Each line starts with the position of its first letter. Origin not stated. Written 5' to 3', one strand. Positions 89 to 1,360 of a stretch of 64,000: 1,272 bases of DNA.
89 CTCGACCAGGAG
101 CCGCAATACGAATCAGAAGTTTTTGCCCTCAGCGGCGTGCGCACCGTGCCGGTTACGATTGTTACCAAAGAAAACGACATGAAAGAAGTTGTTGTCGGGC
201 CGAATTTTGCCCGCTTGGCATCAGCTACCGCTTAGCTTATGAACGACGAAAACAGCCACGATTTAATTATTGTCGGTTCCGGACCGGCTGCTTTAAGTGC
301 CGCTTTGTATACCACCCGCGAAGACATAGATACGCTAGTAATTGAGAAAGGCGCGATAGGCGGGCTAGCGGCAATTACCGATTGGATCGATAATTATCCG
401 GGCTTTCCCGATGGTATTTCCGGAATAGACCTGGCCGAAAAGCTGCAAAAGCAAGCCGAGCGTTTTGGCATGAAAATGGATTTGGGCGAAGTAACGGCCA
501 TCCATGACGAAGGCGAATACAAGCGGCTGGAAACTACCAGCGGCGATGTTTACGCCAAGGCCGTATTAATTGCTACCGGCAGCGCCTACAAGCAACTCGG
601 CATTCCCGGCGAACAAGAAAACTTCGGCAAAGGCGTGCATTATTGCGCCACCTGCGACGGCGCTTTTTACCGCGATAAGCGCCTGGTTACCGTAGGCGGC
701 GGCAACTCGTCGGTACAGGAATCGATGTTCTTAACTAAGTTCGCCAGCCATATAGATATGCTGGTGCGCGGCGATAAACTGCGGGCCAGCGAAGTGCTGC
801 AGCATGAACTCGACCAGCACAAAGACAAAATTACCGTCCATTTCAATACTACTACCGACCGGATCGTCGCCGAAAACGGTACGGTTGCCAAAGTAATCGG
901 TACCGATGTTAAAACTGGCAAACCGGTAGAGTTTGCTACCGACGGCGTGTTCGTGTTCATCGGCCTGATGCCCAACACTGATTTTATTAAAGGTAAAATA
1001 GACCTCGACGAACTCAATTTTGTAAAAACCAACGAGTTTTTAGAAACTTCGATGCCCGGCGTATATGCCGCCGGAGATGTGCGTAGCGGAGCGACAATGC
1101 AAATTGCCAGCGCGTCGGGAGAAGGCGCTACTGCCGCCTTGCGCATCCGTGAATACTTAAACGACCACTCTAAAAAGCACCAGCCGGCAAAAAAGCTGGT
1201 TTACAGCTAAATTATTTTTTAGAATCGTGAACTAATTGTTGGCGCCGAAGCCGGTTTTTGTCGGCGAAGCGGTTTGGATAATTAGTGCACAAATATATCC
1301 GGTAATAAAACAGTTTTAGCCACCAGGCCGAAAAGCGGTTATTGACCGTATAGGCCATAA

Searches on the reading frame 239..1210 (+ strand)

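Call 13: search_protein_families(library=ncbifam, proteins=[window:239-1210:+], max_evalue=1e-10)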
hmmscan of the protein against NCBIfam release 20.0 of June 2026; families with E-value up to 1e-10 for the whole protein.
window:239-1210:+ (323 aa): 25 families
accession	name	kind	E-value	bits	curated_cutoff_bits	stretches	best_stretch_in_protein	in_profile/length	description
TIGR01292.1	TRX_reduct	equivalog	3.9e-96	321.4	343.45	1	7-307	1-300/300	thioredoxin-disulfide reductase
TIGR03143.1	AhpF_homolog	hypoth_equivalog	3.8e-83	279.9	687.65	1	5-313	3-314/555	putative alkyl hydroperoxide reductase F subunit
TIGR03140.1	AhpF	equivalog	4.7e-70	236.6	502.9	1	3-307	209-512/515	alkyl hydroperoxide reductase subunit F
NF007614.0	PRK10262.1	equivalog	2.2e-51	174.9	644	1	7-309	7-316/321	thioredoxin-disulfide reductase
TIGR04018.1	Bthiol_YpdA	hypoth_equivalog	7e-28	97.4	339.9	1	83-286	91-293/316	YpdA family putative bacillithiol disulfide reductase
TIGR02053.1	MerA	equivalog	4.9e-20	72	454.45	1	97-301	121-326/465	mercury(II) reductase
TIGR01350.1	lipoamide_DH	equivalog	6.7e-20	71.2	408.8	1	102-309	128-335/461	dihydrolipoyl dehydrogenase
NF041853.1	hythiocyan_redase_MerA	equivalog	3.7e-18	65.6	650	1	145-287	159-300/440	hypothiocyanous acid reductase MerA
NF004945.0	PRK06292.2-3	equivalog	1.6e-16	60.3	494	1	96-305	120-327/457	dihydrolipoyl dehydrogenase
NF004947.0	PRK06292.2-5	equivalog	2.1e-16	59.9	592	1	103-282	129-310/474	dihydrolipoyl dehydrogenase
NF004776.0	PRK06116.1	equivalog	1.7e-14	53.7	480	1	94-286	120-309/450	glutathione-disulfide reductase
TIGR01421.1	gluta_reduc_1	equivalog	1.6e-13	50.7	556.15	1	96-287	120-310/450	glutathione-disulfide reductase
TIGR03315.1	Se_ygfK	equivalog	2.6e-13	48.3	835.3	1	3-318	534-852/1012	putative selenate reductase subunit YgfK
TIGR01316.1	gltA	equivalog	3.1e-13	49.3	471.75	1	10-307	137-449/449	NADPH-dependent glutamate synthase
NF004944.0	PRK06292.2-2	equivalog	4.7e-13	48.6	619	1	101-282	126-306/460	dihydrolipoyl dehydrogenase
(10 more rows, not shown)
